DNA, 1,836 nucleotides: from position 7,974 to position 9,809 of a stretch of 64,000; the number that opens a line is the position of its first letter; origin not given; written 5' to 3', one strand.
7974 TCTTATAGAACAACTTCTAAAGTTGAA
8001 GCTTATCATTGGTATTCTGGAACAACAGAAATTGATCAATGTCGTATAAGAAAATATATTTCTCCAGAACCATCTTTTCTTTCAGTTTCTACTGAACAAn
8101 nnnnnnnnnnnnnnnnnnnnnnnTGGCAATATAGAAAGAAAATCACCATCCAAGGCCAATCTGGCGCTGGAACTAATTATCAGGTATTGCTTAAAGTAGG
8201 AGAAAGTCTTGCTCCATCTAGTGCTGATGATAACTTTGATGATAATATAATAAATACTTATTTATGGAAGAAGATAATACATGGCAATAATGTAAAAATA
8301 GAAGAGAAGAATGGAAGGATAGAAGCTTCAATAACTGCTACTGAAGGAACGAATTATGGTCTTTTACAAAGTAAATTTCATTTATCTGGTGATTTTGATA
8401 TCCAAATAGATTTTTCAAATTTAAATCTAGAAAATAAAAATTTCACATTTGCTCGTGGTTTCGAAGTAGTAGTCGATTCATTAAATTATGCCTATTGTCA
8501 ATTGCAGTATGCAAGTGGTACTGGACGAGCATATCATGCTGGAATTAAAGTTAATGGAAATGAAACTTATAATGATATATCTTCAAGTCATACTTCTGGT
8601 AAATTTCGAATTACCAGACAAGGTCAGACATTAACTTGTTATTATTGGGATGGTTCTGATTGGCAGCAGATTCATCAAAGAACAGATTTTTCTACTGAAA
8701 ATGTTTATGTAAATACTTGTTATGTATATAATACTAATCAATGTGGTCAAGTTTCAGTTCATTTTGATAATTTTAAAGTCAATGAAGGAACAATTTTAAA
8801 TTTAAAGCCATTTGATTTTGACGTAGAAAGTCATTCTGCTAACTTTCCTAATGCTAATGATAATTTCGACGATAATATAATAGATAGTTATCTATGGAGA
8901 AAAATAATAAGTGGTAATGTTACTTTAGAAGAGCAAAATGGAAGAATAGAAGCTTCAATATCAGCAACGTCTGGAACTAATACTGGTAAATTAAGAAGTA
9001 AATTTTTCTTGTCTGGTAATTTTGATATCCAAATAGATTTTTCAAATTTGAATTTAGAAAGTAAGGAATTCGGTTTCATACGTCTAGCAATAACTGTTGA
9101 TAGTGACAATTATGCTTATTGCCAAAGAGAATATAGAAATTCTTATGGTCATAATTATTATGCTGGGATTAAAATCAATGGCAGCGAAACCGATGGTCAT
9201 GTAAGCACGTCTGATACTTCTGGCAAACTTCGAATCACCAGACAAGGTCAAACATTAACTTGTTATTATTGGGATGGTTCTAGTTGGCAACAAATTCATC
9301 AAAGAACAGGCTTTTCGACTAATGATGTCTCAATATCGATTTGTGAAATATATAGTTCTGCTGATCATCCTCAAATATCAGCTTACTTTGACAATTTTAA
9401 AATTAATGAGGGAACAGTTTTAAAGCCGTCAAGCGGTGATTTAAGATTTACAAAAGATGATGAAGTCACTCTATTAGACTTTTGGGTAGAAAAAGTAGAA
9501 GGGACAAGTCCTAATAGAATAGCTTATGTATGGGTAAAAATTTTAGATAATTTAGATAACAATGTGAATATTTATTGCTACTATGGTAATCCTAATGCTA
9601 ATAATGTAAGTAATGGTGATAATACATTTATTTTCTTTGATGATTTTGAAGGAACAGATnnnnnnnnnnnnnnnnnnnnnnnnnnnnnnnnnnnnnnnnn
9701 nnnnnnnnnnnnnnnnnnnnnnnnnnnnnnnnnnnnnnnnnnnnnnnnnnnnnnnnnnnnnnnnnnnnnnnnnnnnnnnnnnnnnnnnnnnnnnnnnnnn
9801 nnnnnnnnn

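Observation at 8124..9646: Domain-in-domain architecture: one DUF2341 module interrupted twice by tandem paralogous ~195-aa lectin-like inserts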

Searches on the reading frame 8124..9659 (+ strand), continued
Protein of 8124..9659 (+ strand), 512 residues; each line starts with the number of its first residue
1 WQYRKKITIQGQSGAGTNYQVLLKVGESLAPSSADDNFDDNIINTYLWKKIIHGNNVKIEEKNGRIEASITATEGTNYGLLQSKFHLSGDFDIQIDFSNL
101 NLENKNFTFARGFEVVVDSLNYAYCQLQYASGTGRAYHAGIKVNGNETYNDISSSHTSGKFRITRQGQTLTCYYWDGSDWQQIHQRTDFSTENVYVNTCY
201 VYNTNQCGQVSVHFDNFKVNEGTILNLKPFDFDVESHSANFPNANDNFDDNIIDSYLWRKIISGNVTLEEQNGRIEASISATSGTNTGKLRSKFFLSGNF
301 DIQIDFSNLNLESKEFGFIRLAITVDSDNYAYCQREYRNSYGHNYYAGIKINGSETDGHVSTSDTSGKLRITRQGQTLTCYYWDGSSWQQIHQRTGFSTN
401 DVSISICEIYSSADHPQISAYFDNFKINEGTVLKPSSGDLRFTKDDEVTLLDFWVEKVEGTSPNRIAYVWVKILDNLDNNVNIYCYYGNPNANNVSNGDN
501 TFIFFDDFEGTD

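Call 70: fold_search(model_id=the predicted structure, library=viral)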
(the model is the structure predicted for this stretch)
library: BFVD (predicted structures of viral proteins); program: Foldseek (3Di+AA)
matches with E <= 10: 1293; with E <= 0.001: 298
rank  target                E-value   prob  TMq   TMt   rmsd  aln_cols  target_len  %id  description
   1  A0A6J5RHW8            2.1e-12  1.00  0.28  0.12  34.5       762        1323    9  Uncharacterized protein [uncultured Caudovirales phage]
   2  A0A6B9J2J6            1.6e-11  1.00  0.28  0.30  16.9       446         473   16  (no name in the UniProt tables at hand)
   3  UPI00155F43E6         6.9e-11  1.00  0.25  0.14  15.1       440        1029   11  (no name look-up for this kind of identifier)
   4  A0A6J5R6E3            1.3e-10  1.00  0.34  0.22  11.6       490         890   10  LamG domain containing protein (Fragment) [uncultured Caudovirales phage]
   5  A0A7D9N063            4.9e-10  1.00  0.28  0.35  15.2       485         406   11  (no name in the UniProt tables at hand)
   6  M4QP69                2.2e-09  1.00  0.23  0.24  21.6       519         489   10  LamG-like jellyroll fold domain-containing protein [Synechococcus phage S-SKS1]
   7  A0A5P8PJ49            2.9e-09  1.00  0.24  0.20  23.0       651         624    9  Uncharacterized protein [Stenotrophomonas phage Mendera]
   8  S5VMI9                4.2e-09  1.00  0.24  0.12  19.6       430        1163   14  Putative adhesin [Pseudomonas phage PaBG]
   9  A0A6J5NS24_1          4.6e-09  1.00  0.40  0.27  10.6       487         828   13  Concanavalin A-like lectin/glucanases superfamily (Fragment) [uncultured Caudovirales phage]
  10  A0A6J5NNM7            5.0e-09  1.00  0.30  0.31  18.7       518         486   11  Uncharacterized protein [uncultured Caudovirales phage]
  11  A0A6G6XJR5            8.0e-09  1.00  0.27  0.14  40.0       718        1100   10  Minor tail protein [Gordonia phage Skog]
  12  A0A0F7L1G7            9.6e-09  1.00  0.31  0.27  19.6       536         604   10  Uncharacterized protein [uncultured marine virus]
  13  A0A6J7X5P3            1.2e-08  1.00  0.25  0.20  20.6       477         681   14  Concanavalin A-like lectin/glucanases superfamily [uncultured Caudovirales phage]
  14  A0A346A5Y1            1.9e-08  1.00  0.28  0.17  26.3       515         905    9  (no name in the UniProt tables at hand)
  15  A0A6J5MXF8            2.9e-08  1.00  0.25  0.12  28.8       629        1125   10  Concanavalin A-like lectin/glucanases superfamily [uncultured Caudovirales phage]
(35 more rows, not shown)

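Call 84: search_dna_similar(query=window:8124-9659:+, collection=phages, mode=protein, max_rows=15)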
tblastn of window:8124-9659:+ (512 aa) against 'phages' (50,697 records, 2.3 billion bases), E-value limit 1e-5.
No match.
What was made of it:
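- Tried and rejected: tblastn against 50,697 deposited phage genomes found no match (call 84).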

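Call 85: find_related_loci(query=window:8124-9659:+, collection=viral_contigs, flank=6000)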
Query window:8124-9659:+ (512 aa) in viral_contigs; peptide patterns used: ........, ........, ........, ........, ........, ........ (x = any residue, [..] = any of these).
60 stretches matched a pattern; 25 encode a relative of the query (tblastn E <= 1e-3); 25 distinct loci.
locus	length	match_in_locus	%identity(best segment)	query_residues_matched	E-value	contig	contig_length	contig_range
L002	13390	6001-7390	82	1-512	3e-32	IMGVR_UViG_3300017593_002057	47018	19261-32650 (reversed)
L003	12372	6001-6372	71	1-509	1e-29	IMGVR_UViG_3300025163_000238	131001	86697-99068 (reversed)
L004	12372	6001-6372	71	1-509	1e-29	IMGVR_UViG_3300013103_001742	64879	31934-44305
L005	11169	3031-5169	26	1-494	1e-25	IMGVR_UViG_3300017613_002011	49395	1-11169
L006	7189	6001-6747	31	44-496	1e-22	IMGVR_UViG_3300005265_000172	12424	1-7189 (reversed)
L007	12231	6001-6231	61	434-510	3e-22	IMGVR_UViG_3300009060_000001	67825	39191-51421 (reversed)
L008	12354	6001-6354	49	1-509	1e-17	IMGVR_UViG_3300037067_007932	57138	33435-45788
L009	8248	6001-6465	38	85-432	2e-16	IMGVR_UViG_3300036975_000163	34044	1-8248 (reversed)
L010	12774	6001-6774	29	60-487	4e-16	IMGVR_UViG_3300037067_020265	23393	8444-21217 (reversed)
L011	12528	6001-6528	32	48-432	3e-15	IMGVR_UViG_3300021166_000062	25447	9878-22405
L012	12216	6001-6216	49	439-509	2e-14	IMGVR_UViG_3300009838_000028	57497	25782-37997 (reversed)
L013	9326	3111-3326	49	439-509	2e-14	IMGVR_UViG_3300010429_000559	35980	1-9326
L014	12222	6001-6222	50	434-509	3e-13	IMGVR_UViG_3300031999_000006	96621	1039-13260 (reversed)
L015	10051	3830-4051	50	434-509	3e-13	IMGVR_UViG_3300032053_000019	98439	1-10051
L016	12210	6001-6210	47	438-509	6e-13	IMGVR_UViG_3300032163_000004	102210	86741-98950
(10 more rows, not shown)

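Call 95: search_protein_families(library=pfam, proteins=[P0105], max_evalue=0.1)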
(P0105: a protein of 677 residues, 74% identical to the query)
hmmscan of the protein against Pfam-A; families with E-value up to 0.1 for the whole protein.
P0105 (677 aa): 4 families
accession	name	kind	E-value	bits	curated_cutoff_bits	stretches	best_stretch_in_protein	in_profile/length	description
PF10102.14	DUF2341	-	1.7e-14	54.5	23.4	1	410-476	9-73/84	Domain of unknown function (DUF2341)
PF14528.11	LAGLIDADG_3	-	7.6e-10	39.4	22.5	2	211-258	8-55/82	LAGLIDADG-like domain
PF14890.11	Intein_splicing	-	0.0094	16.2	35.8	1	82-398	13-148/155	Intein splicing domain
PF13403.11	Hint_2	-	0.046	14.5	28.4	0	65-160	2-106/147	Hint domain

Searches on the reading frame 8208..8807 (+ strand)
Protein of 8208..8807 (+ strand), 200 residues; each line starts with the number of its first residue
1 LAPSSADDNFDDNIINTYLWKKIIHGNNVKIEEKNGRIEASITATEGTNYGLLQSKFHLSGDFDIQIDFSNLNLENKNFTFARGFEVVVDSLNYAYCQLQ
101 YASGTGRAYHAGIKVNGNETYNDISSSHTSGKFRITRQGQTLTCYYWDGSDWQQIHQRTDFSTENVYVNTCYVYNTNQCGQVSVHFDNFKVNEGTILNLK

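Call 5: search_protein_families(library=pfam, proteins=[window:8208-8807:+], max_evalue=0.1)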
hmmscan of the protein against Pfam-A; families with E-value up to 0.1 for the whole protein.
window:8208-8807:+ (200 aa): 1 family
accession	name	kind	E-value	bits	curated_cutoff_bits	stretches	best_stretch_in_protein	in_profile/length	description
PF07622.18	DUF1583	-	2e-07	31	22.9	2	125-191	165-233/256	Protein of unknown function (DUF1583) C domain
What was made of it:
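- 8208..8807 (+): Insert A (site 1): a ConA-like domain of the PF07622/DUF1583_C type with its linkers. It replaces the loop SGASG(Y/C). Pfam PF07622 E 2e-7, 31.0 bits against a cut-off of 22.9 (call 5).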

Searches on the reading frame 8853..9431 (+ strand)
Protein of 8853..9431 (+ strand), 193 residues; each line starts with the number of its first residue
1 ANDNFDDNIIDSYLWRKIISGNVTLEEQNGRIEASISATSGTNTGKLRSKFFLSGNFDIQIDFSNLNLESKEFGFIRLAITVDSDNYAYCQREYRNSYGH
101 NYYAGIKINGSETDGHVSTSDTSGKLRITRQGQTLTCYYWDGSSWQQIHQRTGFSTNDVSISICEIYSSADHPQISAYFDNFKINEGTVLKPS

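Call 5: search_protein_families(library=pfam, proteins=[window:8853-9431:+], max_evalue=0.1)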
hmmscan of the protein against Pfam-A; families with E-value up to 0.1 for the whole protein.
window:8853-9431:+ (193 aa): 2 families
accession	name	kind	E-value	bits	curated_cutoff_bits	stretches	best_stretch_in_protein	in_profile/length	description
PF07622.18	DUF1583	-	6.4e-08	32.6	22.9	2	114-184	161-233/256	Protein of unknown function (DUF1583) C domain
PF07081.18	DUF1349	-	5.7e-05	23.3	32.4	1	72-186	63-178/179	Protein of unknown function (DUF1349)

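Call 14: find_homologous_proteins(query=window:8853-9431:+)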
Query window:8853-9431:+: 45 candidates shared short words with the query, none scored E <= 0.001.
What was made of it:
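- Tried and rejected: A word-indexed homologue search with insert B alone returned nothing (call 14).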

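Call 31: search_solved_structures(query=A2, max_evalue=1, show_alignments=2)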
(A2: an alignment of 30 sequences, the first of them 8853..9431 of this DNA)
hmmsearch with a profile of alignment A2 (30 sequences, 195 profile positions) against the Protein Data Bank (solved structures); distinct sequences matched with E-value up to 1: 2.
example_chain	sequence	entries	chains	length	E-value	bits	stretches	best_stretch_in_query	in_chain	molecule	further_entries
5eo7_A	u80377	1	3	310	0.91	12.7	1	129-181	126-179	Predicted protein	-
5eo8_A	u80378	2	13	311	0.92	12.7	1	129-181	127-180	Predicted protein | Uncharacterized protein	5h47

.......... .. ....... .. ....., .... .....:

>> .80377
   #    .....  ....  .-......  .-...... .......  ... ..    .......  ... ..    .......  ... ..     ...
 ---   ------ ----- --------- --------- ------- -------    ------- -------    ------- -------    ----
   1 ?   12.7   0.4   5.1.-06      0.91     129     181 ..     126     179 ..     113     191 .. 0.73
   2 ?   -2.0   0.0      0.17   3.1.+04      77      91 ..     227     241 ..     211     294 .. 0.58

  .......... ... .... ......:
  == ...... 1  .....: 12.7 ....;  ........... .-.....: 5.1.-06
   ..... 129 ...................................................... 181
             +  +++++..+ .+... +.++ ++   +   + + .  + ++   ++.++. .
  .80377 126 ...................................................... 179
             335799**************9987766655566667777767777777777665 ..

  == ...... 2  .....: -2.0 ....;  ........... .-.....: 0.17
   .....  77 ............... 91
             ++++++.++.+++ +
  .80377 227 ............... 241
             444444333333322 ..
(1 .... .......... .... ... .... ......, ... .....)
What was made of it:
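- On Concanavalin A-like lectin/glucanase fold: A profile search found no solved relative (call 31).
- No solved relative was found by sequence (call 31).
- Tried and rejected: A profile search of PDB sequences with the insert family found no relative (call 31).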

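Call 32: search_protein_families(library=pfam, alignment_id=A2, max_evalue=0.01)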
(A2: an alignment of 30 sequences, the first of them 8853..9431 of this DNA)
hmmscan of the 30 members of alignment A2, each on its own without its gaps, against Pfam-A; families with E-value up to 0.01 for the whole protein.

A. member 1, window:8853-9431:+ (193 aa): 2 families
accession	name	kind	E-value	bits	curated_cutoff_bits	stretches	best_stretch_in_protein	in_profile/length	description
PF07622.18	DUF1583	-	6.4e-08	32.6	22.9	1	114-184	161-233/256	Protein of unknown function (DUF1583) C domain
PF07081.18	DUF1349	-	5.7e-05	23.3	32.4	1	72-186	63-178/179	Protein of unknown function (DUF1349)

B. families by the number of members that match (of 30 scanned): 8 families
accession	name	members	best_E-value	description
PF07622.18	DUF1583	24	6.4e-08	Protein of unknown function (DUF1583) C domain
PF07081.18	DUF1349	1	5.7e-05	Protein of unknown function (DUF1349)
PF00211.25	Guanylate_cyc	1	0.00014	Adenylate and Guanylate cyclase catalytic domain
PF21708.4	Glyco_hydro_59_C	1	0.0019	Galactocerebrosidase, C-terminal lectin domain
PF18496.6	ColG_sub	1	0.0025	Collagenase G catalytic helper subdomain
PF13363.11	BetaGal_dom3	1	0.0034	Beta-galactosidase, domain 3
PF00722.28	Glyco_hydro_16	1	0.0058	Glycosyl hydrolases family 16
PF17385.8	LBP_M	1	0.0076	Lacto-N-biose phosphorylase central domain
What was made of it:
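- On Pfam PF07622 DUF1583 C domain: 24 of 30 aligned family members match (call 32).
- One family member has a weak Glyco_hydro_16 hit (call 32).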

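Call 33: find_homologous_proteins(query=A2, max_evalue=0.00001)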
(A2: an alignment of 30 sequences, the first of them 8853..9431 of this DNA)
Query A2 (30 sequences) (193 aa, profile of the alignment): 79 proteins with E <= 0.00001 among 1159 candidates.
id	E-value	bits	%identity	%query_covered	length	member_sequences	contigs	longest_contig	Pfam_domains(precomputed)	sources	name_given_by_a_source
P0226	4.4e-43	166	35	90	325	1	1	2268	PF07622.20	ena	-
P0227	6.2e-41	159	24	90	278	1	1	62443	PF07622.20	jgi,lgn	jgi:hypothetical protein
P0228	3.9e-38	149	38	81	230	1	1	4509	PF07622.20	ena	-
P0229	2.2e-35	140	31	98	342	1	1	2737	PF17957.8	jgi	jgi:hypothetical protein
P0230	1.6e-34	138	29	91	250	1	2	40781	-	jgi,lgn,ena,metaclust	metaclust:\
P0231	1.9e-33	134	30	78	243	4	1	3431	PF07622.20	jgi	jgi:hypothetical protein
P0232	3.3e-33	133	28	80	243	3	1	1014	-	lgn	-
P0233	8.7e-33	132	28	94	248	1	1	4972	-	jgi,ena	-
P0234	3.8e-31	127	31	81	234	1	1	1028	-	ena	-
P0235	7.9e-31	126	30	98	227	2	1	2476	PF07622.20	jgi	jgi:hypothetical protein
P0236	1.3e-30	125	31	82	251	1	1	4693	PF07622.20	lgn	-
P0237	2.9e-30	124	32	64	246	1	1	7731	-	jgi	jgi:hypothetical protein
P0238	1.9e-29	121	32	99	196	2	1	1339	PF07622.20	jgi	jgi:hypothetical protein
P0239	2.5e-28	117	34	99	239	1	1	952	PF07622.20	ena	-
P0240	4.2e-28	117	31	95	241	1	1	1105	-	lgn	-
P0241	8.7e-28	116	32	99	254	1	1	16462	PF07622.20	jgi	jgi:hypothetical protein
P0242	1.1e-27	115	35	65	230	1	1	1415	PF07622.20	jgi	-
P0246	1.2e-25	109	24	98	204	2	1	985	PF07622.20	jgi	jgi:hypothetical protein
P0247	1.5e-24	105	30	97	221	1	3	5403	PF07622.20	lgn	-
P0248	1.7e-24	105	28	98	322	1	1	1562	PF07622.20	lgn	-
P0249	2.2e-24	105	30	99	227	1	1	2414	PF07622.20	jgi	jgi:hypothetical protein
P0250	2.4e-24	104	34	73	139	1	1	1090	PF07622.20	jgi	-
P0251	4.0e-24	104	30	97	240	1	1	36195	PF07622.20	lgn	-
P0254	9.5e-23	99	29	98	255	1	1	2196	PF07622.20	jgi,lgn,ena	-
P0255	3.5e-22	97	30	73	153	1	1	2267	PF07622.20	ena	-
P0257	1.6e-21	95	29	85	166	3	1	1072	PF07622.20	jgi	jgi:hypothetical protein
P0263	1.4e-17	82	28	94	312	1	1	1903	PF07622.20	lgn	-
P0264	3.6e-17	81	26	95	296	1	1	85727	PF07622.20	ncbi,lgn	-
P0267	4.3e-16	78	26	95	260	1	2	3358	PF07622.20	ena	-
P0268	2.9e-15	75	26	94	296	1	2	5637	PF07622.20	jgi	jgi:hypothetical protein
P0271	6.1e-15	74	26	94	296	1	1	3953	PF07622.20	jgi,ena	-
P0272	8.2e-15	73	25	94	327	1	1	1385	PF07622.20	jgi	jgi:hypothetical protein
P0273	1.0e-14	73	26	88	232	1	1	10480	PF07622.20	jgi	jgi:hypothetical protein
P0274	1.0e-13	70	27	95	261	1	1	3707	PF07622.20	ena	-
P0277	2.6e-13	68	26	88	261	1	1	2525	PF07622.20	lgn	-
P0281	1.8e-12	66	27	95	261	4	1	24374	PF07622.20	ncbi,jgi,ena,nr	ncbi:MAG: hypothetical protein AMK69_15985 [Nitrospira bacterium SG8_3]|nr:MAG: hypothetical protein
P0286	6.0e-12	64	30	88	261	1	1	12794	PF07622.20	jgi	jgi:hypothetical protein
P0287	7.2e-12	64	25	88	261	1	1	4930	PF07622.20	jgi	jgi:hypothetical protein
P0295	1.8e-10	59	24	81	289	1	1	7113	PF07622.20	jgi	jgi:hypothetical protein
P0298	1.4e-9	56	26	86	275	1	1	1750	PF07622.20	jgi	jgi:hypothetical protein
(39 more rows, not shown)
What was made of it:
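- On Nested (domain-in-domain) insertion: 79 proteins of 111-350 aa (most of them 200-350 aa) match the insert profile (call 33); the checked ones carry a single insert-type domain.
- The domain is free-standing in 79 small proteins (call 33).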
